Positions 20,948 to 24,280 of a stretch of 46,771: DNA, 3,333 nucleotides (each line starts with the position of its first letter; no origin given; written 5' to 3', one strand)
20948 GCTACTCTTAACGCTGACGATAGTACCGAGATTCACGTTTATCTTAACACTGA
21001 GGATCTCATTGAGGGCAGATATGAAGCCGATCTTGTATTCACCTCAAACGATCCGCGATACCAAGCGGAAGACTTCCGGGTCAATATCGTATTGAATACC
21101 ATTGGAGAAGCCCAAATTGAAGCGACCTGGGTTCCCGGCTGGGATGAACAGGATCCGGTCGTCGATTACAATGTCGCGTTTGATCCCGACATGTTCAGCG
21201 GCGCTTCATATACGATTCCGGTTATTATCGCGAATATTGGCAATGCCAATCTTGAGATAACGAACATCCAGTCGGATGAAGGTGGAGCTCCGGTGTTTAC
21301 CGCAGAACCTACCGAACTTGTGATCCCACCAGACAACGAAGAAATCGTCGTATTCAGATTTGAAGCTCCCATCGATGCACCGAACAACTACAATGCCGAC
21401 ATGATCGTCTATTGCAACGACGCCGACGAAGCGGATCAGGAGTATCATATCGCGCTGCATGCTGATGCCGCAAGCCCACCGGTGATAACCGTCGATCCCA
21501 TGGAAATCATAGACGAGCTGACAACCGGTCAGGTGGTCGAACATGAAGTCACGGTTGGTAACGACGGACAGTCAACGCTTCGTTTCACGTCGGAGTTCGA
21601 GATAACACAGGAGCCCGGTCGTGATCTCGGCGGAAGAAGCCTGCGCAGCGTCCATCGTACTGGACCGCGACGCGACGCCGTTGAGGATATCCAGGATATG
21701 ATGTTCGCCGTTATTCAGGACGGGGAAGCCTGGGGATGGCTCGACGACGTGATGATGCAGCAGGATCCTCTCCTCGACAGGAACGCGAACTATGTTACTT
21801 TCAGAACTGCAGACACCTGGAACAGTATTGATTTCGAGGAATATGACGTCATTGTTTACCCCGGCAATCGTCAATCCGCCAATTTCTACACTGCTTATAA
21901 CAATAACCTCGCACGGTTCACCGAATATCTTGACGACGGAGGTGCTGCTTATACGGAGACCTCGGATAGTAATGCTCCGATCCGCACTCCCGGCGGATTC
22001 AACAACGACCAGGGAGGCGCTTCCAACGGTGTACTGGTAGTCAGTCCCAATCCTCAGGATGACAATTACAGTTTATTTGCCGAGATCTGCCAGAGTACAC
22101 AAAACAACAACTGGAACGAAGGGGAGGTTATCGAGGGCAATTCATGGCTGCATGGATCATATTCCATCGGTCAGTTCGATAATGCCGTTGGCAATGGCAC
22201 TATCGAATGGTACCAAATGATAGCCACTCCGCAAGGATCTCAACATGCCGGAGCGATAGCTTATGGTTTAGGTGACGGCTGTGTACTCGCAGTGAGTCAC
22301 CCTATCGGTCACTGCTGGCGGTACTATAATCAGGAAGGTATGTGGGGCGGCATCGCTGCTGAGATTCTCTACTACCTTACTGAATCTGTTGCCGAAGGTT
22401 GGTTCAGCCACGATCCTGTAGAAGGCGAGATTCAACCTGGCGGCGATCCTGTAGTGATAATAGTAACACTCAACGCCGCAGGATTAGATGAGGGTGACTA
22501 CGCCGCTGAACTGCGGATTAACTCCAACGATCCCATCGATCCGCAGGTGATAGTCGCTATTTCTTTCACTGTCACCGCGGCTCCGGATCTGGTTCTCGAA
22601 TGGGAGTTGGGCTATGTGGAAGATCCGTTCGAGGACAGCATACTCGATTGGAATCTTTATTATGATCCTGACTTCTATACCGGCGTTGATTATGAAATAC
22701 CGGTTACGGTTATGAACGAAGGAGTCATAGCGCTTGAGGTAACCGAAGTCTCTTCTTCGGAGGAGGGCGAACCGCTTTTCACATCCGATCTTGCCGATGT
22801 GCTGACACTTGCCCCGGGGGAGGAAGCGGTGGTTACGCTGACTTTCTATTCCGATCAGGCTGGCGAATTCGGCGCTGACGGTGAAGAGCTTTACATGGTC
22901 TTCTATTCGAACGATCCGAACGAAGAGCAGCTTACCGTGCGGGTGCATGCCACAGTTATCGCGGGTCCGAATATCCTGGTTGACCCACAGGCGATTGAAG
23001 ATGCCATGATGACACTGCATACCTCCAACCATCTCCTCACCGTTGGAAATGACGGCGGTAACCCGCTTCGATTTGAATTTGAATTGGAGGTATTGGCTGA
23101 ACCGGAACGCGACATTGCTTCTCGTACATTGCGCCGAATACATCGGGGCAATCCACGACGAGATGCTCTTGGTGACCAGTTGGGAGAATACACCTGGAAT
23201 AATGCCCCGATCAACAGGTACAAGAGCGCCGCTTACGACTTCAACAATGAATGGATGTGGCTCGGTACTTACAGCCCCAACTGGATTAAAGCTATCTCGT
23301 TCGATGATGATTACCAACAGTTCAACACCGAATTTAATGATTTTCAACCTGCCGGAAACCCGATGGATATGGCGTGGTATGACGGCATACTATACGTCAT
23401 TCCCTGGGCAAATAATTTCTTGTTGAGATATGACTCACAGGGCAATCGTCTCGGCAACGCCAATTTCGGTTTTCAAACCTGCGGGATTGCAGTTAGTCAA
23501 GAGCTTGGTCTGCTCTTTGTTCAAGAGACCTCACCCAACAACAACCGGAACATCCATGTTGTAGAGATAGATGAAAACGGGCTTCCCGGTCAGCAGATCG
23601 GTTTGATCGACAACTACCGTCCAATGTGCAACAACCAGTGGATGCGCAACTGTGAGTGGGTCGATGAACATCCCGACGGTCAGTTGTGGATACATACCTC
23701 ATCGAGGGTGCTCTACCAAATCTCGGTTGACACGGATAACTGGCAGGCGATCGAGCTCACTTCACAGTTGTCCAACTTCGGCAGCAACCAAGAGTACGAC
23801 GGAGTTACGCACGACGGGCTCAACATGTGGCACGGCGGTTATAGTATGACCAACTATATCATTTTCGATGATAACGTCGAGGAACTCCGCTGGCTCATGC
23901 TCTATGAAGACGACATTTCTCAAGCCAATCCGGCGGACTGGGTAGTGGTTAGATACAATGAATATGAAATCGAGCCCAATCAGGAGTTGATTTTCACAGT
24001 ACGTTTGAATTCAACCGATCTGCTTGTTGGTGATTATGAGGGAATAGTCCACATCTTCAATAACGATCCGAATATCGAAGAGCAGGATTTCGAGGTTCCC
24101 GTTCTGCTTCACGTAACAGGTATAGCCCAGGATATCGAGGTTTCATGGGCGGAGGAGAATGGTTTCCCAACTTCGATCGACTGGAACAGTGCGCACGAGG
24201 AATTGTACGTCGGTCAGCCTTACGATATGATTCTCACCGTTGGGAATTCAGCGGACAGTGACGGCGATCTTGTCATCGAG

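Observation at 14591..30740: Recurrent Arg-rich junction motif (EPxRD-x3-R-x-LR-x-[VI]...P-R-RD-xx-GD) directly before every non-Ig payload module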

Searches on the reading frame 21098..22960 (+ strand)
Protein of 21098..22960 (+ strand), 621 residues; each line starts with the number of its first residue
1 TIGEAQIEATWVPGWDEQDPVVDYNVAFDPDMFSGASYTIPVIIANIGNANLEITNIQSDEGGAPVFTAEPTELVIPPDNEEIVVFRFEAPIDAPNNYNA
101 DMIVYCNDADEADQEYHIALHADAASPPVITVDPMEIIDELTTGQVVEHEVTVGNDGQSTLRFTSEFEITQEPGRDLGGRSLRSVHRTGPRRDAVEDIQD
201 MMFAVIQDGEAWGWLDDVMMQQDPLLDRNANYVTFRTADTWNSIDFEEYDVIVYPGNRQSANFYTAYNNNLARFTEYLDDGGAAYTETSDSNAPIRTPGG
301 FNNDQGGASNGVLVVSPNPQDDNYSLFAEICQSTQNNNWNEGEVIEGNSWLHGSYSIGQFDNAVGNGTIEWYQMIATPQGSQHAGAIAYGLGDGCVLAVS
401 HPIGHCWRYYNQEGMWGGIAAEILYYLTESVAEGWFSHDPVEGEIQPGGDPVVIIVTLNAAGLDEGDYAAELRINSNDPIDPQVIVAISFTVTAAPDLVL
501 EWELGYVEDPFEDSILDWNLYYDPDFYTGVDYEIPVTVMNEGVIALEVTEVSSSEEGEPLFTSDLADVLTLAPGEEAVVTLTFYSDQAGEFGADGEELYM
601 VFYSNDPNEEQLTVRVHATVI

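Call 65: predict_structure(alignment_id=A4)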
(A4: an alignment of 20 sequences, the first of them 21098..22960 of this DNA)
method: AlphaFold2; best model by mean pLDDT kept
length: 621 residues; sequences in the alignment: 20
mean_pLDDT: 82.6   pTM: 0.48
mean pLDDT of the five models: 82.6, 82.6, 81.4, 81.3, 77.7
residues with pLDDT >= 90: 198; 70-90: 347; 50-70: 52; < 50: 24
segments of 3 or more residues with pLDDT < 50: 174-194
pLDDT, mean of each block of 10 residues (from residue 1): 81 79 85 90 93 94 90 94 94 91 91 87 93 95 81 94 83 44 29 51 83 76 79 86 85 86 87 83 83 78 84 80 74 77 77 89 78 88 89 86 82 83 85 65 89 86 75 90 93 85 67 75 83 90 86 86 91 86 90 75 86 88 83
secondary structure, 60 per line:
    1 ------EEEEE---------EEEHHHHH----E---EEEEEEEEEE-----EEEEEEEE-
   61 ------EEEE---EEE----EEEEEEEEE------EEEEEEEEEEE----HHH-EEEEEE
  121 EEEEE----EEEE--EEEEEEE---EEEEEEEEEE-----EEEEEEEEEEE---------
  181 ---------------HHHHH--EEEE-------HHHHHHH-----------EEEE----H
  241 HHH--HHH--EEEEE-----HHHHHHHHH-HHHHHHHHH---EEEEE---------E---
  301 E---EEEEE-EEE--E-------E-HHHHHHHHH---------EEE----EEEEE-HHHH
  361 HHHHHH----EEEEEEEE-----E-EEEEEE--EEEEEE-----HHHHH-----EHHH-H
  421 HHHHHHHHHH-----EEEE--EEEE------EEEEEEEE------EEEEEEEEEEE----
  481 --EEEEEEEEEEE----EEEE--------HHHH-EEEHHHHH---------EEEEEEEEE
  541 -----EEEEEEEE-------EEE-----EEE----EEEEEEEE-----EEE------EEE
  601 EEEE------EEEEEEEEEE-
elements in order: E7-11 E21-23 H24-28 E37-46 E52-59 E67-70 E74-76 E81-89 E96-106 E115-125 E130-133 E136-142 E146-155 E161-171 H196-200 E203-206 H214-220 E232-235 H240-243 E251-255 H261-269 H271-279 E283-287 E305-309 E311-313 H326-334 E344-346 E351-355 H357-366 E371-378 E386-391 E394-399 H405-409 H420-430 E436-439 E442-445 E452-459 E466-476 E483-493 E498-501 H510-513 E515-517 H518-522 E532-540 E546-553 E561-563 E569-571 E576-583 E589-591 E598-604 E611-620
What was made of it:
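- AF2 of U6 with both neighbouring Igs: pLDDT 82.6; the only stretch below 50 is residues 174-194, the whole motif (call 65). AF2 places it nowhere, even with the neighbouring domains present (call 65).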

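Call 69: fold_search(model_id=the predicted structure, library=pdb)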
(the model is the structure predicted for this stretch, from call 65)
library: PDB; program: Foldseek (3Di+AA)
matches with E <= 10: 1780; with E <= 0.001: 369
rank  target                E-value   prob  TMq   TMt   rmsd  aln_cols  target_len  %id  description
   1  7som_D                3.6e-19  1.00  0.16  0.07  28.4       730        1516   11  Ciliary C2 central pair apparatus isolated from Chlamydomonas reinhardtii (released 2022-04-13)
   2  9ijj_C                4.2e-19  1.00  0.18  0.12  36.4       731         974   12  In situ structure of the central apparatus in mouse sperm axoneme. (released 2025-06-04)
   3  9ijj_4H               2.7e-18  1.00  0.21  0.06  17.2       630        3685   10  In situ structure of the central apparatus in mouse sperm axoneme. (released 2025-06-04)
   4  9ijj_4G               4.7e-18  1.00  0.21  0.05  17.1       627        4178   11  In situ structure of the central apparatus in mouse sperm axoneme. (released 2025-06-04)
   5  7sqc_O0               4.9e-18  1.00  0.17  0.10  44.8       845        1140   11  Ciliary C1 central pair apparatus isolated from Chlamydomonas reinhardtii (released 2022-04-13)
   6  9ijj_O                5.2e-18  1.00  0.20  0.11  48.7       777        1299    9  In situ structure of the central apparatus in mouse sperm axoneme. (released 2025-06-04)
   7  9ijj_h                9.7e-18  1.00  0.18  0.08  34.5       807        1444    8  In situ structure of the central apparatus in mouse sperm axoneme. (released 2025-06-04)
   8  7sqc_2B               1.4e-17  1.00  0.19  0.17  12.8       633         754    8  Ciliary C1 central pair apparatus isolated from Chlamydomonas reinhardtii (released 2022-04-13)
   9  7sqc_F1               4.6e-17  1.00  0.17  0.22  28.1       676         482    9  Ciliary C1 central pair apparatus isolated from Chlamydomonas reinhardtii (released 2022-04-13)
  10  7sqc_2A               5.8e-17  1.00  0.19  0.16  13.0       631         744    8  Ciliary C1 central pair apparatus isolated from Chlamydomonas reinhardtii (released 2022-04-13)
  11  7sqc_F0               3.1e-16  1.00  0.21  0.35  12.9       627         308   10  Ciliary C1 central pair apparatus isolated from Chlamydomonas reinhardtii (released 2022-04-13)
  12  9ijj_4I               1.2e-15  1.00  0.16  0.04  46.1       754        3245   11  In situ structure of the central apparatus in mouse sperm axoneme. (released 2025-06-04)
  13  7sqc_T1               2.7e-15  1.00  0.15  0.17  31.7       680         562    8  Ciliary C1 central pair apparatus isolated from Chlamydomonas reinhardtii (released 2022-04-13)
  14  9ijj_4A               2.4e-14  1.00  0.18  0.05  34.3       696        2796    9  In situ structure of the central apparatus in mouse sperm axoneme. (released 2025-06-04)
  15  9ijj_P                2.8e-14  1.00  0.19  0.19  15.8       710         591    9  In situ structure of the central apparatus in mouse sperm axoneme. (released 2025-06-04)
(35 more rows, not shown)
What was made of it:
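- On alpha2-macroglobulin/C3 superfamily: Foldseek TM to A2M/C3 chains is 0.13-0.20 (call 69).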

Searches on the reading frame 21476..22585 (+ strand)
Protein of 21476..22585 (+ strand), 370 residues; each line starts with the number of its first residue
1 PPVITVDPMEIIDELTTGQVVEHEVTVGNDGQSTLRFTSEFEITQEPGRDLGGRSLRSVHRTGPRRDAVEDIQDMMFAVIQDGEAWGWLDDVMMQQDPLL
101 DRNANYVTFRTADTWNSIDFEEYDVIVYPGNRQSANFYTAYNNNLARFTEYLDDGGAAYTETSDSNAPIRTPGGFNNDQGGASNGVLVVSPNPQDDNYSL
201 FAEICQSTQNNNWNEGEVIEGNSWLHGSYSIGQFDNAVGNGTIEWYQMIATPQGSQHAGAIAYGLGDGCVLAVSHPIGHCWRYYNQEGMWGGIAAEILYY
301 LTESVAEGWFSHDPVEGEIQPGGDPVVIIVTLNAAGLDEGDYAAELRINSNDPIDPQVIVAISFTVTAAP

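Call 48: search_protein_families(library=ncbifam, proteins=[window:21476-22585:+], max_evalue=0.01)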
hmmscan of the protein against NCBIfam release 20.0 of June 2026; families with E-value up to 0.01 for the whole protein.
window:21476-22585:+ (370 aa): 1 family
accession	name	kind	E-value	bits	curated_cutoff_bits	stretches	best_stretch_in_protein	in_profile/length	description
NF041425.1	OS_HP2_seleno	subfamily_domain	0.0036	17.6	100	0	317-366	49-97/98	OS_HP2 family (seleno)protein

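Call 49: search_protein_families(library=pfam, proteins=[window:21476-22585:+], max_evalue=0.01)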
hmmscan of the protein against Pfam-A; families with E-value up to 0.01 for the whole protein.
window:21476-22585:+ (370 aa): 1 family
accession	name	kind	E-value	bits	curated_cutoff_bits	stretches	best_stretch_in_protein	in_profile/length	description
PF22544.2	HYDIN_VesB_CFA65-like_Ig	-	0.00057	20.5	25.5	0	302-362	41-97/100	HYDIN/CFA65/VesB-like, Ig-like domain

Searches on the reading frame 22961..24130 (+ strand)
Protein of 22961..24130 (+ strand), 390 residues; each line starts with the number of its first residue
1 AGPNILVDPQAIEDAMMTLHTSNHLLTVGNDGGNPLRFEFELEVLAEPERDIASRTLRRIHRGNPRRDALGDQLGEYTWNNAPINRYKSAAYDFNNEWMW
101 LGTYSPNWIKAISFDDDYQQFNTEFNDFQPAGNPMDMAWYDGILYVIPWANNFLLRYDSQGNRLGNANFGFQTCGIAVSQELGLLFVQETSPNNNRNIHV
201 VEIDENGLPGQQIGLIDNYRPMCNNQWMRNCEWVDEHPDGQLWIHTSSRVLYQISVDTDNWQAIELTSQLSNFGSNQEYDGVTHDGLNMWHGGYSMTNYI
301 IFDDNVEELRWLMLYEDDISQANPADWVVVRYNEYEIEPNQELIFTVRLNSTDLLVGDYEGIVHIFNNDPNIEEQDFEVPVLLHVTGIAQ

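Call 26: search_protein_representatives(alignment_id=A1)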
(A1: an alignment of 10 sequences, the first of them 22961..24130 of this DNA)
Query: 10 sequences, 363 profile positions. Proteins with E-value up to 0.001 (for the whole library): 13055; up to 1e-10: 4174; up to 1e-30: 975. The best 150 are listed.
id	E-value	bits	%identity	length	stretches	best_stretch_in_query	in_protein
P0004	0.0e+00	2803.2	-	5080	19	2-360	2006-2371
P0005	0.0e+00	1799.2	-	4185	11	10-361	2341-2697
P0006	0.0e+00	1689.9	-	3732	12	2-360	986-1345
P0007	0.0e+00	1675.2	-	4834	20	2-361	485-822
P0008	0.0e+00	1636.8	-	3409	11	2-361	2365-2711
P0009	0.0e+00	1576.6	-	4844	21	2-360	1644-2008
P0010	0.0e+00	1575.5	-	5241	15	2-360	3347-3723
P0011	0.0e+00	1398.8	-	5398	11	2-360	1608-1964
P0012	0.0e+00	1373.6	-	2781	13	2-360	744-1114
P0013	0.0e+00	1250.7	-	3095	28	2-359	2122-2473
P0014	0.0e+00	1237.3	-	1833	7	2-361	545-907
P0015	0.0e+00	1230.6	-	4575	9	2-361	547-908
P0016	0.0e+00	1220.5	-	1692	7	2-361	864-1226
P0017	0.0e+00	1215.4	-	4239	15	4-360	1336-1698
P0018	0.0e+00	1199.6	-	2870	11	2-361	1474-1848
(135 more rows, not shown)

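Call 46: find_related_loci(query=window:22961-24130:+, collection=genome_contigs, flank=3000)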
Query window:22961-24130:+ (390 aa) in genome_contigs; peptide patterns used: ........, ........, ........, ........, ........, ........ (x = any residue, [..] = any of these).
7 stretches matched a pattern; 1 encode a relative of the query (tblastn E <= 1e-3); 1 distinct loci.
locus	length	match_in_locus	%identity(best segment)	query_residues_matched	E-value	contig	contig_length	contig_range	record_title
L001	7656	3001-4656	49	3-387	4e-119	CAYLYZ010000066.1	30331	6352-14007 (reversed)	MAG TPA_asm: uncultured bacterium isolate SRP077602_co7_566 genome assembly, contig: NODE_7410_length_30331_cov_19.45200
